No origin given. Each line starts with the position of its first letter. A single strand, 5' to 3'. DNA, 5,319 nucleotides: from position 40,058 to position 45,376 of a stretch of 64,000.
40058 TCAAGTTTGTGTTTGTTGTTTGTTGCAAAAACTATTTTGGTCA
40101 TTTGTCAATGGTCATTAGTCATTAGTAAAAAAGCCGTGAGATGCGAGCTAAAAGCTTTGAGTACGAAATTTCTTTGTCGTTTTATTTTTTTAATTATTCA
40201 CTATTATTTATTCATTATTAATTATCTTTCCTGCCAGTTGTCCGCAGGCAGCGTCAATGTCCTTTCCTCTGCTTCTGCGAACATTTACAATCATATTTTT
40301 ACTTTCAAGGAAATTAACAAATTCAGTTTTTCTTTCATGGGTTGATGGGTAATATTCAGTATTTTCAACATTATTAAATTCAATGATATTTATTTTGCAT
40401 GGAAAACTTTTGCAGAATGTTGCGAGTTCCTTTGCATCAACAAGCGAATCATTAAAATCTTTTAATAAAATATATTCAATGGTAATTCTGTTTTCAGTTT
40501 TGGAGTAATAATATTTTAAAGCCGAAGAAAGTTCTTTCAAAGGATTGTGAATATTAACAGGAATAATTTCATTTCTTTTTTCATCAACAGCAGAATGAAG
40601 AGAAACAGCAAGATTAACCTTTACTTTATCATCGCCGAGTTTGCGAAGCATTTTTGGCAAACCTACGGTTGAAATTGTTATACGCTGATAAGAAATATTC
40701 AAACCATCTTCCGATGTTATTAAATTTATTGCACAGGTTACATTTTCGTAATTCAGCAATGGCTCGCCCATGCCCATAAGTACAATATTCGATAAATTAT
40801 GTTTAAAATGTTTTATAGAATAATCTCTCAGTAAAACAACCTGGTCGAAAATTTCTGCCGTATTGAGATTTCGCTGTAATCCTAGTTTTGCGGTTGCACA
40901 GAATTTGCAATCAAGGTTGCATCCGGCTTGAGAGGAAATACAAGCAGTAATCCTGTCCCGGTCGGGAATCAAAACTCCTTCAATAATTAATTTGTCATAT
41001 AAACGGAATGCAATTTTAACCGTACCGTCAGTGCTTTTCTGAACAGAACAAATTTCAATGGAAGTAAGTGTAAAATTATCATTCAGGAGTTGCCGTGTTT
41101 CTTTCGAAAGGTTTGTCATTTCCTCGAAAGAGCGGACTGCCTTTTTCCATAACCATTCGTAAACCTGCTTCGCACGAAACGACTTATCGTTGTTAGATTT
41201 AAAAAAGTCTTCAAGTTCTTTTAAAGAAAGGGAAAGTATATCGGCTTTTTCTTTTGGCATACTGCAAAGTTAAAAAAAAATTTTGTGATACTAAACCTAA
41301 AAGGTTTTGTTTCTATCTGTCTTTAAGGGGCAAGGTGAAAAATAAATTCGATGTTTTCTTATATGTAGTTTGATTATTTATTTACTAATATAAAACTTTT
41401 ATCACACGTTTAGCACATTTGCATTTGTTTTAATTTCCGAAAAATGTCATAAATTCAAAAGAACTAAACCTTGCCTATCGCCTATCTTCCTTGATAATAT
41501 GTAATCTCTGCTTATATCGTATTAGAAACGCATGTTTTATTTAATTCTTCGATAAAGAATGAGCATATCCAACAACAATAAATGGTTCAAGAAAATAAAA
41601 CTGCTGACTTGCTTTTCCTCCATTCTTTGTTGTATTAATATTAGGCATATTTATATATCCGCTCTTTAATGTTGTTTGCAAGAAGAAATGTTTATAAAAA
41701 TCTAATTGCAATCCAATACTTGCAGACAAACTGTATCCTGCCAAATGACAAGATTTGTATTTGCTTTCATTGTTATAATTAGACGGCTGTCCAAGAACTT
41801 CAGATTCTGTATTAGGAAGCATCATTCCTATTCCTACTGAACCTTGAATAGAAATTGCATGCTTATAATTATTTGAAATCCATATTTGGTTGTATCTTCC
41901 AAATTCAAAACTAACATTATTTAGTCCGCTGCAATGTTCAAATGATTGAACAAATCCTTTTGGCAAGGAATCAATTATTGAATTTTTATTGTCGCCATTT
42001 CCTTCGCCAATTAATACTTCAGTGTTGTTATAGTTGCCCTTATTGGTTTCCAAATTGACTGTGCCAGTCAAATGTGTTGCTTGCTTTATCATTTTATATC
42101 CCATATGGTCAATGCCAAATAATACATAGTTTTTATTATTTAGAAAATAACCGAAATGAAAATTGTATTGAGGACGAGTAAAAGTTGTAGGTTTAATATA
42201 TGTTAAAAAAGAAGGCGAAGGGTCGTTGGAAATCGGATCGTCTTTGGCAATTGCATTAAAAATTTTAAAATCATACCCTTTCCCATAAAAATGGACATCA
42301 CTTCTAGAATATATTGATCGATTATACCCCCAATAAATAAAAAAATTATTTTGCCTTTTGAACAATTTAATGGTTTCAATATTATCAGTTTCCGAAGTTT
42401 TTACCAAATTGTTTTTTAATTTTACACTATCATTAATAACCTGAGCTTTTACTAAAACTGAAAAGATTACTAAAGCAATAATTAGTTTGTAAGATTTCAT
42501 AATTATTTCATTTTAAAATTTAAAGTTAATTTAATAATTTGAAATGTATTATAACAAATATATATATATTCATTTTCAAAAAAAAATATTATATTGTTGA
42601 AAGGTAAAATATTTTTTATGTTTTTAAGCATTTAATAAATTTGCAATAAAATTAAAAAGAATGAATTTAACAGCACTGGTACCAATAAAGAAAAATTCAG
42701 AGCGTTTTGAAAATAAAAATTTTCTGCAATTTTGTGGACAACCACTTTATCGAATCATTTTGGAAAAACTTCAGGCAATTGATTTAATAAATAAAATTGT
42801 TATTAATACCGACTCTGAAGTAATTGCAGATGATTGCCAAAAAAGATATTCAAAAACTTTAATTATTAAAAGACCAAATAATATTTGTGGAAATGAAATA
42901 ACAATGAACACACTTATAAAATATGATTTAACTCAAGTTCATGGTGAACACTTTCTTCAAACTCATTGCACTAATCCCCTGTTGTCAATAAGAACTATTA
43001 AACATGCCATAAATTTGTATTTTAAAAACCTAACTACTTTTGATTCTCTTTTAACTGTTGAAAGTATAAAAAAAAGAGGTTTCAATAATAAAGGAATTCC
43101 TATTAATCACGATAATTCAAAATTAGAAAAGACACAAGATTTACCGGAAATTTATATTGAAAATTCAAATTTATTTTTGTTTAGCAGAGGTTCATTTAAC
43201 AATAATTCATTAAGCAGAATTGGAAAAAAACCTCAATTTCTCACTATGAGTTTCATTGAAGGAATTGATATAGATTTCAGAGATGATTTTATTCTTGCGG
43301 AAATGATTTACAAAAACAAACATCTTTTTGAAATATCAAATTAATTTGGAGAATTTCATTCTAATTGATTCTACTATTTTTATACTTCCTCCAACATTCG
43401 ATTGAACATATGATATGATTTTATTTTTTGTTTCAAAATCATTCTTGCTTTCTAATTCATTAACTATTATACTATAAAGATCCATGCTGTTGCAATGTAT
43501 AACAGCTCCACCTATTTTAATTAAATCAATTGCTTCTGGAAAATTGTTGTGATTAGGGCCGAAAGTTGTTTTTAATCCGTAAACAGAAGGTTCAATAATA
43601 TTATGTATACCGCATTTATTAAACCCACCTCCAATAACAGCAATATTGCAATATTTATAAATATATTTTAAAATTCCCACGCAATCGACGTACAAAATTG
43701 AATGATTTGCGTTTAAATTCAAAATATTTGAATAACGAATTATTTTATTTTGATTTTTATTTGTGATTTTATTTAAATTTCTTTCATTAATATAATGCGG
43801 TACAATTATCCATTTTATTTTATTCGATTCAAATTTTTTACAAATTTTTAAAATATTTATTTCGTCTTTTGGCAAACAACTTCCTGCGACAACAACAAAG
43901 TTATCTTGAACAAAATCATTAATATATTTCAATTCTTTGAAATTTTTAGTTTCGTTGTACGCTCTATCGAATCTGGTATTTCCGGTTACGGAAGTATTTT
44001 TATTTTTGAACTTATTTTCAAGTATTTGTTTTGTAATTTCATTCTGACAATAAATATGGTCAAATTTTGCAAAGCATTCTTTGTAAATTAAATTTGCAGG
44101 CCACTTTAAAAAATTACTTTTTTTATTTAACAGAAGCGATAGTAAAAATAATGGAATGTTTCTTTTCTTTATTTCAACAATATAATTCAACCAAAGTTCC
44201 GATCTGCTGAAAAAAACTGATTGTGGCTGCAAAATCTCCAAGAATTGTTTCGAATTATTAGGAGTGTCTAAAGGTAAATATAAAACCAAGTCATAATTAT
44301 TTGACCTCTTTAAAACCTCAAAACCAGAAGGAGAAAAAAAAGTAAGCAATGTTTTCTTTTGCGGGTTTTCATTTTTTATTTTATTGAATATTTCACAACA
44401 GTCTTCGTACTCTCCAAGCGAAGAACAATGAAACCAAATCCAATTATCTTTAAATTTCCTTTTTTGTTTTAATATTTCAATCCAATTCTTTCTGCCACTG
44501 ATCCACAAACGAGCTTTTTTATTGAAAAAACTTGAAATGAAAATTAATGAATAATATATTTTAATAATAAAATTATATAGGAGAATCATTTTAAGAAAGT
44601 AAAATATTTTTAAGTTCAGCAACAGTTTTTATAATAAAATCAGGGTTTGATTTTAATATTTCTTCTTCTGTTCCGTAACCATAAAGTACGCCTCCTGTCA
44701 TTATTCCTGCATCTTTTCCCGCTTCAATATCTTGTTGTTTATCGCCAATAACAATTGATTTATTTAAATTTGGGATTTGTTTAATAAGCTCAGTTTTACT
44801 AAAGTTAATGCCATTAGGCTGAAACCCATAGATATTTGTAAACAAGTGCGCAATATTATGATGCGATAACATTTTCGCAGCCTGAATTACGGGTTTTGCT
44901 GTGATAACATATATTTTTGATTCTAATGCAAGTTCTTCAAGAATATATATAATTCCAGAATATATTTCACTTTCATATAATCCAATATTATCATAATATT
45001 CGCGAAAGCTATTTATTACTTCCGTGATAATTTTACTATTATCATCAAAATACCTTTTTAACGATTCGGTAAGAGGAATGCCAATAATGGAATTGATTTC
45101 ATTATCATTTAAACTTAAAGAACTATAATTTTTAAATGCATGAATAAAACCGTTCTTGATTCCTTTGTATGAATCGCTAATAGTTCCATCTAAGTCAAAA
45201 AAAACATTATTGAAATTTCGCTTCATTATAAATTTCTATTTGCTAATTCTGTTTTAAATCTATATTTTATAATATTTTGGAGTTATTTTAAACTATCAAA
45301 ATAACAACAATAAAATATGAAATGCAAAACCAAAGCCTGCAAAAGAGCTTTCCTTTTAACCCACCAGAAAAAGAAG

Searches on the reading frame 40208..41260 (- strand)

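Call 74: search_protein_families(library=pfam, proteins=[window:40208-41260:-], max_evalue=0.0001)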
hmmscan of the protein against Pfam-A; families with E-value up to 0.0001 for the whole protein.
window:40208-41260:- (350 aa): 2 families
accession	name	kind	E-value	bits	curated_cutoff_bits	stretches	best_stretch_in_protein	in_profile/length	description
PF21016.3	RlmN_N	-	2.3e-18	66.1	24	1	7-63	2-58/60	Ribosomal RNA large subunit methyltransferase N-terminal domain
PF04055.27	Radical_SAM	-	1.7e-10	41.7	29.5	1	109-272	2-157/166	Radical SAM superfamily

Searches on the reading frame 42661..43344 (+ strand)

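Call 74: search_protein_families(library=pfam, proteins=[window:42661-43344:+], max_evalue=0.0001)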
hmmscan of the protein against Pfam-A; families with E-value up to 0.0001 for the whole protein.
window:42661-43344:+ (227 aa): 1 family
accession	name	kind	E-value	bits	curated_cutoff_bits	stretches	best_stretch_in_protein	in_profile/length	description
PF02348.25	CTP_transf_3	-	6.4e-19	69.1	22.6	1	5-220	2-209/217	Cytidylyltransferase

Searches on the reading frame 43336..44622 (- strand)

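Call 74: search_protein_families(library=pfam, proteins=[window:43336-44622:-], max_evalue=0.0001)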
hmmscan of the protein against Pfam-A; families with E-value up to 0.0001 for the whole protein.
window:43336-44622:- (428 aa): 1 family
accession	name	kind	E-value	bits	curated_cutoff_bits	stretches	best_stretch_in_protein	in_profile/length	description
PF04413.22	Glycos_transf_N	-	2.5e-37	128.6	23.9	1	56-220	13-179/179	3-Deoxy-D-manno-octulosonic-acid transferase (kdotransferase)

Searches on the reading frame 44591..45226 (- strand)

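Call 74: search_protein_families(library=pfam, proteins=[window:44591-45226:-], max_evalue=0.0001)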
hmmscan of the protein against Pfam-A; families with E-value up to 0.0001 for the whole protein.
window:44591-45226:- (211 aa): 3 families
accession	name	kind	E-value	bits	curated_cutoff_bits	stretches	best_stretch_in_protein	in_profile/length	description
PF13419.12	HAD_2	-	1.2e-23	84.6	23.8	1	8-179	1-177/178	Haloacid dehalogenase-like hydrolase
PF00702.32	Hydrolase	-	3.4e-09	37.8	26.4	1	8-174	4-191/191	haloacid dehalogenase-like hydrolase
PF13242.12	Hydrolase_like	-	2.8e-08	34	22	1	154-205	21-75/75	HAD-hyrolase-like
